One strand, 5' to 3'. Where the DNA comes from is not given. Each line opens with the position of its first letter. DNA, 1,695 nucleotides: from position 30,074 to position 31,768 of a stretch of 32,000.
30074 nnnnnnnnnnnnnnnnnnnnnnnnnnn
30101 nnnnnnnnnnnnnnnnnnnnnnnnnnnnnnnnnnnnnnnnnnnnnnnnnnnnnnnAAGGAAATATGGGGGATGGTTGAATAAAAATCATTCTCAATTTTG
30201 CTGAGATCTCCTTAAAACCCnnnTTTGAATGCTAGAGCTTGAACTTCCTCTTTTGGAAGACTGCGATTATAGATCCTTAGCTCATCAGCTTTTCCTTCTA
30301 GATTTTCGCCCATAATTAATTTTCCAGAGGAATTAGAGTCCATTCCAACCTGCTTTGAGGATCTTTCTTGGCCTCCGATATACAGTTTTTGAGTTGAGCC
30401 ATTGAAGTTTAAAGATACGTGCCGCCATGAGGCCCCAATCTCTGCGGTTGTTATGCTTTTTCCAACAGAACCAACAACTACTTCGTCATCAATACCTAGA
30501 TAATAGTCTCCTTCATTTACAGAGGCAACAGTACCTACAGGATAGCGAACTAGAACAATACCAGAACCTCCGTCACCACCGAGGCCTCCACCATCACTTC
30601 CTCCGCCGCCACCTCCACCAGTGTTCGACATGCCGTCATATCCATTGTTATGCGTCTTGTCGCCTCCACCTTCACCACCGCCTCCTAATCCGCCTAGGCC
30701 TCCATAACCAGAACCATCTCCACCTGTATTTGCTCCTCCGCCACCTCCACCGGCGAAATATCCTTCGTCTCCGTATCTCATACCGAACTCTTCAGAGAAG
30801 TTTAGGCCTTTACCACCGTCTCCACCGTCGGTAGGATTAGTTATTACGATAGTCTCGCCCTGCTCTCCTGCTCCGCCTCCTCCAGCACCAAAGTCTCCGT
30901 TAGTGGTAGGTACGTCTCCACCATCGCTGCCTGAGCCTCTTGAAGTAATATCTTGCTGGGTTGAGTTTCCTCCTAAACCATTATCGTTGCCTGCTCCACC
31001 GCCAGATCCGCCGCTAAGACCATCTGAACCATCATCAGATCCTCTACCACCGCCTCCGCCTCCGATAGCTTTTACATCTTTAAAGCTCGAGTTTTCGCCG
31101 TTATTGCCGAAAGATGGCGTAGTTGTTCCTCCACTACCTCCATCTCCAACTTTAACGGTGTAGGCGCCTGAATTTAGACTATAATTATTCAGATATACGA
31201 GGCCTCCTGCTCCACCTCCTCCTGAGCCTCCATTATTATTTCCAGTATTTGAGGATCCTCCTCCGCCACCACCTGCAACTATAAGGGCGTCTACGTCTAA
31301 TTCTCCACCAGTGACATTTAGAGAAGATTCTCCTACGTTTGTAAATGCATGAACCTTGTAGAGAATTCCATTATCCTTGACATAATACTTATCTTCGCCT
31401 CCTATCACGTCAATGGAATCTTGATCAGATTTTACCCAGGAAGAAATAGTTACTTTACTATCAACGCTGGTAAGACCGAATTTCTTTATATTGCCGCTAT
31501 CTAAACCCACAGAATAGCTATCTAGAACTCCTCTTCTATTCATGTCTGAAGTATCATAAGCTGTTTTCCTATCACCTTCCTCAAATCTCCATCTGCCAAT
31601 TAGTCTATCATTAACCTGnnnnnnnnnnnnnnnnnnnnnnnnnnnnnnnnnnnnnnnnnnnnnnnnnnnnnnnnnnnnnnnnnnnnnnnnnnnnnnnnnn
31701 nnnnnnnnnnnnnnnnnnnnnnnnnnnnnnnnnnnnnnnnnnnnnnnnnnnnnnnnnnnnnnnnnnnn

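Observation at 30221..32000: A ~285-aa glycine-rich domain is nested inside a loop of a LamG domain, on a paralogous LamG-LamG scaffold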

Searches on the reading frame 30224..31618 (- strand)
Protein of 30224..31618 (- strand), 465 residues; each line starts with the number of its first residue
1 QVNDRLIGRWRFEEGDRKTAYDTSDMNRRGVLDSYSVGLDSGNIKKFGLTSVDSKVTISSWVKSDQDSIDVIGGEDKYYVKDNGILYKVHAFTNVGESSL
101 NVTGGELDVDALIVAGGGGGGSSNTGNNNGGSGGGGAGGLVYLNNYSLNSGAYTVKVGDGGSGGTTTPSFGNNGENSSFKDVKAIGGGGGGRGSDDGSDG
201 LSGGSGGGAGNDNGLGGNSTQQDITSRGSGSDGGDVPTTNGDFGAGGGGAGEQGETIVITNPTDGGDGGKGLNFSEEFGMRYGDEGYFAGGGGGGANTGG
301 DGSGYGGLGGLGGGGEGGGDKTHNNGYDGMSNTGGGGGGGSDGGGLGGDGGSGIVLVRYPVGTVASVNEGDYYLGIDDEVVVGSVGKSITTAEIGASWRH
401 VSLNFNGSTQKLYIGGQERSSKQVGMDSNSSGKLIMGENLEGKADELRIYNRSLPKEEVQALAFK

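Call 49: predict_structure(alignment_id=A2)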
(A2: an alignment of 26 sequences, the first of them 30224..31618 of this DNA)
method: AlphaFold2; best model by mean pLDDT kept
length: 465 residues; sequences in the alignment: 26
mean_pLDDT: 73.0   pTM: 0.72
mean pLDDT of the five models: 73.0, 72.4, 72.1, 69.0, 68.2
residues with pLDDT >= 90: 203; 70-90: 66; 50-70: 88; < 50: 108
segments of 3 or more residues with pLDDT < 50: 1-54, 363-371, 421-465
pLDDT, mean of each block of 10 residues (from residue 1): 28 33 34 29 35 49 62 89 82 98 91 98 72 96 94 98 90 97 96 83 96 90 71 85 90 85 86 93 95 85 85 93 88 98 90 96 46 60 59 61 60 63 36 30 39 41 42
secondary structure, 60 per line:
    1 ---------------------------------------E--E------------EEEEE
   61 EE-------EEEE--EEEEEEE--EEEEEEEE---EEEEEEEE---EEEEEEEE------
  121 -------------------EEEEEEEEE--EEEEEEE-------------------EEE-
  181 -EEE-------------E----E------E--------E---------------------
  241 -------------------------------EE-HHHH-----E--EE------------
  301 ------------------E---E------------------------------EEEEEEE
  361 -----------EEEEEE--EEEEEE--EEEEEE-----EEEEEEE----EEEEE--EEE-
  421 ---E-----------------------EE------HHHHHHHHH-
elements in order: E56-62 E70-73 E76-82 E85-92 E96-103 E107-114 E140-148 E151-157 E177-179 E182-184 H275-278 E354-360 E372-377 E380-385 E388-393 E399-405 E410-414 E417-419 H456-464
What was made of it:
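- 30506..31399 (-): Inserted glycine-rich domain (Pfam Gly_rich_2), about 293-298 aa, 36% Gly. It has a beta-strand base ('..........', '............', 'GIVLVRY') plus ten Gly runs. AlphaFold pLDDT is 85-98 (call 49).
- On Laminin_G_3 / concanavalin-A-like lectin fold (third LamG domain, interrupted): In the intact model the flanks have pLDDT <50 (call 49).
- On Polyglycine-II lattice ('brush') receptor-binding domains of phage tail fibres and hubs: DSSP shows these confident segments (pLDDT 85-98) as neither helix nor strand (call 49), which is compatible with this geometry but does not prove it.
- AlphaFold pLDDT 85-98 (call 49). AlphaFold on the intact 465-aa region left the LamG flanks at pLDDT <50 (call 49). 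AlphaFold did not assemble the flanks in the intact model (call 49).
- Tried and rejected: The Gly domain came out confident but the LamG flanks did not (call 49).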

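Call 54: fold_search(model_id=the predicted structure, library=pdb)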
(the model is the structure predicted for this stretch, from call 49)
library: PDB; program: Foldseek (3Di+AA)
matches with E <= 10: 359; with E <= 0.001: 3
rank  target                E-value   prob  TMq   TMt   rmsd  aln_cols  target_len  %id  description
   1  9d93_Qb               2.0e-05  1.00  0.27  0.47   9.6       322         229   22  Mycobacteriophage Bxb1 tail tip - Composite map and model (released 2024-09-25)
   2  9d93_Qa               1.0e-04  1.00  0.28  0.50   9.3       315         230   25  Mycobacteriophage Bxb1 tail tip - Composite map and model (released 2024-09-25)
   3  7ypx_A                1.9e-04  1.00  0.30  0.52   8.0       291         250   20  Cyanophage Pam3 fiber (released 2022-11-09)
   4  7yfw_a                1.8e-03  1.00  0.25  0.39  12.7       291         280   22  Cyanophage Pam3 fiber (released 2023-01-18)
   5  9d93_Pa               3.5e-02  0.75  0.22  0.17  18.7       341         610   13  Mycobacteriophage Bxb1 tail tip - Composite map and model (released 2024-09-25)
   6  7nx1                  8.5e-02  0.13  0.12  0.19  17.1       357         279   13  TG domain of LTK (released 2021-10-27)
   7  9g5i_B                2.0e-01  0.05  0.12  0.14  15.5       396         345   15  Cryo-EM structure of a 2:1 ALK:ALKAL2 complex obtained after re-processing of EMPIAR-10930 data (released 2025-03-12)
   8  7mzy_A                2.6e-01  0.03  0.09  0.12  16.5       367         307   12  Anaplastic lymphoma kinase (ALK) extracellular fragment of ligand binding region 673-986 (released 2021-11-24)
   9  7lrz                  2.7e-01  0.05  0.11  0.15  17.9       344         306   17  Structure of the Human ALK GRD (released 2021-11-24)
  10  7nx3_F                3.2e-01  0.09  0.14  0.19  16.9       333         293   15  Crystal structure of ALK in complex with Fab324 (released 2021-10-27)
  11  7nx0_C                3.4e-01  0.08  0.13  0.19  16.7       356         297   13  LTK:ALKAL1 complex stabilized by a Nanobody (released 2021-10-27)
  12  7nx4                  3.4e-01  0.05  0.13  0.17  17.1       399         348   15  Crystal structure of the TG and EGF-like domains of ALK (released 2021-10-27)
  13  7nx3_A                4.1e-01  0.09  0.15  0.21  16.9       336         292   14  Crystal structure of ALK in complex with Fab324 (released 2021-10-27)
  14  7n00_A                4.5e-01  0.06  0.13  0.16  16.2       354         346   14  Anaplastic lymphoma kinase (ALK) extracellular fragment of ligand binding region 648-1025 in complex with AUG-alpha (released 2021-11-24)
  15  7nx0_B                4.7e-01  0.07  0.12  0.18  16.7       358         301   12  LTK:ALKAL1 complex stabilized by a Nanobody (released 2021-10-27)
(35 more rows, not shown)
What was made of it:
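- On ALK/LTK-type glycine-rich domain (Pfam Gly_rich, PF12810): LTK and ALK chains rank 6-16 in Foldseek, with E 0.085-1, probability <=0.13 and TM <=0.2 (call 54).
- On Polyglycine-II lattice ('brush') receptor-binding domains of phage tail fibres and hubs: 9d93_Qb 2e-5, 9d93_Qa 1e-4, 7ypx_A 1.9e-4, all with probability 1.0 (call 54).
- Closest known: Cyanophage Pam3 tail fibre gp24. Same: Foldseek E 1.9e-4, probability 1.0, TM 0.52 on the target (call 54).
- Closest known: Mycobacteriophage Bxb1 tail-tip chains Qa/Qb. Same: This is the best solved match: E 2e-5 and 1e-4, probability 1.0 (call 54).
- The best solved structural matches (Foldseek) of the insert are phage tail-tip and tail-fibre proteins (call 54). 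There are significant fold matches to solved phage proteins (call 54).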

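Call 61: find_related_loci(query=A2, collection=genome_contigs, flank=3000)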
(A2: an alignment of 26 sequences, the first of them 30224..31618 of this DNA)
Query A2 (465 aa) in genome_contigs; peptide patterns used: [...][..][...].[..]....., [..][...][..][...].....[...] (x = any residue, [..] = any of these).
600 stretches matched a pattern (row limit reached: there are more); 4 encode a relative of the query (tblastn E <= 1e-3); 4 distinct loci.
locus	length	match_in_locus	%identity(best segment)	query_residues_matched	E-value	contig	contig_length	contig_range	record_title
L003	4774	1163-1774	37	72-288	3e-12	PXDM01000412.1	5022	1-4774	MAG: Rhodobacteraceae bacterium isolate T3Sed10_335 T3-Sed10-C48064, whole genome shotgun sequence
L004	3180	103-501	38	51-185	1e-7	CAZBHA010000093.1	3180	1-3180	MAG TPA_asm: uncultured archaeon isolate SRP192927_co6_212 genome assembly, contig: NODE_90243_length_3180_cov_3.180160,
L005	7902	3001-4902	24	87-462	3e-7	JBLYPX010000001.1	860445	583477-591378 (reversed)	MAG: Candidatus Komeilibacteria bacterium isolate KTG4t2parc1 KTG4t2parc1, whole genome shotgun sequence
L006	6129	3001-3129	53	146-188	3e-6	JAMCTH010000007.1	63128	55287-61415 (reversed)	MAG: Patescibacteria group bacterium isolate FK_Sedi_A_Bin.175 NODE_763_length_63128_cov_4.86854, whole genome shotgun s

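Call 69: fold_search(model_id=the predicted structure, library=viral)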
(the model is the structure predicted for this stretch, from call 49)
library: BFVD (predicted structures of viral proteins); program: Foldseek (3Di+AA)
matches with E <= 10: 594; with E <= 0.001: 203
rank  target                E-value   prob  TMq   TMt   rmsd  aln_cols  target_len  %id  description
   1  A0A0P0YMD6            1.2e-22  1.00  0.49  0.45  13.7       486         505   25  (no name in the UniProt tables at hand)
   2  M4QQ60                5.6e-22  1.00  0.51  0.52  13.4       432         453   31  (no name in the UniProt tables at hand)
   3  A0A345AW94            7.4e-22  1.00  0.54  0.64   2.7       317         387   38  Glycine-rich domain-containing protein [Cyanophage S-TIM4]
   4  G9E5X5                2.6e-21  1.00  0.51  0.35   6.1       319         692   36  Glycine-rich domain-containing protein [Micromonas pusilla virus SP1]
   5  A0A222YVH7            1.9e-20  1.00  0.53  0.40   8.5       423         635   27  Glycine-rich domain-containing protein [Synechococcus phage Bellamy]
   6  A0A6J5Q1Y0            3.5e-20  1.00  0.51  0.52   2.5       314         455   37  Glycine-rich domain-containing protein [uncultured Caudovirales phage]
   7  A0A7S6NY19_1          5.3e-19  1.00  0.48  0.23  16.7       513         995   25  PA14 domain-containing protein [Bathycoccus sp. RCC716 virus 1]
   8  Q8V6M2                3.2e-18  1.00  0.48  0.75   6.6       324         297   37  Glycine-rich domain-containing protein [Halorubrum phage HF2]
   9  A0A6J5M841            2.1e-17  1.00  0.43  0.38  15.0       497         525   26  Uncharacterized protein [uncultured Caudovirales phage]
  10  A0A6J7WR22            2.3e-17  1.00  0.49  0.43   3.1       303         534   37  Glycine-rich domain-containing protein [uncultured Caudovirales phage]
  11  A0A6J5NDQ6            2.9e-17  1.00  0.49  0.79   3.4       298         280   35  Glycine-rich domain-containing protein [uncultured Caudovirales phage]
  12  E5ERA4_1              4.2e-17  1.00  0.45  0.18  16.4       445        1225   27  (no name in the UniProt tables at hand)
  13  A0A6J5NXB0            6.8e-17  1.00  0.50  0.74   5.0       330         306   36  Glycine-rich domain-containing protein [uncultured Caudovirales phage]
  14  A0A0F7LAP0            2.4e-16  1.00  0.51  0.23   3.3       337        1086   33  Glycine-rich domain-containing protein [uncultured marine virus]
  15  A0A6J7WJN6            8.8e-16  1.00  0.46  0.16  16.6       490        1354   26  Glycine-rich domain-containing protein [uncultured Caudovirales phage]
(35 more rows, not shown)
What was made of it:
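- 30506..31399 (-): Foldseek matches Bxb1 tail tip 9d93 and Pam3 fibre 7ypx (call 54), and 203 viral models (call 69).
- Foldseek: Bxb1 tail tip 2e-5, Pam3 fibre gp24 1.9e-4 (call 54); 203 viral models, including HF2 at 3e-18 (call 69).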

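Call 84: search_protein_families(library=pfam, alignment_id=A2, max_evalue=1)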
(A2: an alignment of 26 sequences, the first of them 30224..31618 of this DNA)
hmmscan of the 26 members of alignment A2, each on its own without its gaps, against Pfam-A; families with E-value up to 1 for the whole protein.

A. member 1, window:30224-31618:- (465 aa): 2 families
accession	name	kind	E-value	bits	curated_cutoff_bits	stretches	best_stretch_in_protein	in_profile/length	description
PF21722.4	Gly_rich_2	-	3.2e-21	76.8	24.3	1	94-359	2-225/226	Glycine-rich domain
PF13385.13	Laminin_G_3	-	1.2e-09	39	27.6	1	396-460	79-151/151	Concanavalin A-like lectin/glucanases superfamily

B. families by the number of members that match (of 26 scanned): 4 families
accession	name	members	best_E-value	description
PF21722.4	Gly_rich_2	26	1.6e-34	Glycine-rich domain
PF13385.13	Laminin_G_3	4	1.2e-18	Concanavalin A-like lectin/glucanases superfamily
PF07953.20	Toxin_R_bind_N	1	0.058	Clostridium neurotoxin, N-terminal receptor binding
PF00891.24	Methyltransf_2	1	0.24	O-methyltransferase domain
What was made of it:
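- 30224..30505 (-): C-terminal half of LamG domain 3 ('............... ... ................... ... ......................'). Pfam Laminin_G_3 profile positions 79-151 of 151 match, E 1.2e-9 (call 84).
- On Pfam Gly_rich_2 (PF21722): Repeated on the sub-region: 76.8 bits (call 84).
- On Laminin_G_3 / concanavalin-A-like lectin fold (third LamG domain, interrupted): Pfam itself reports only the C-terminal half, profile positions 79-151 (call 84).
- Pfam detects only the C-terminal half of Laminin_G_3 (profile positions 79-151) in the nested region (call 84).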
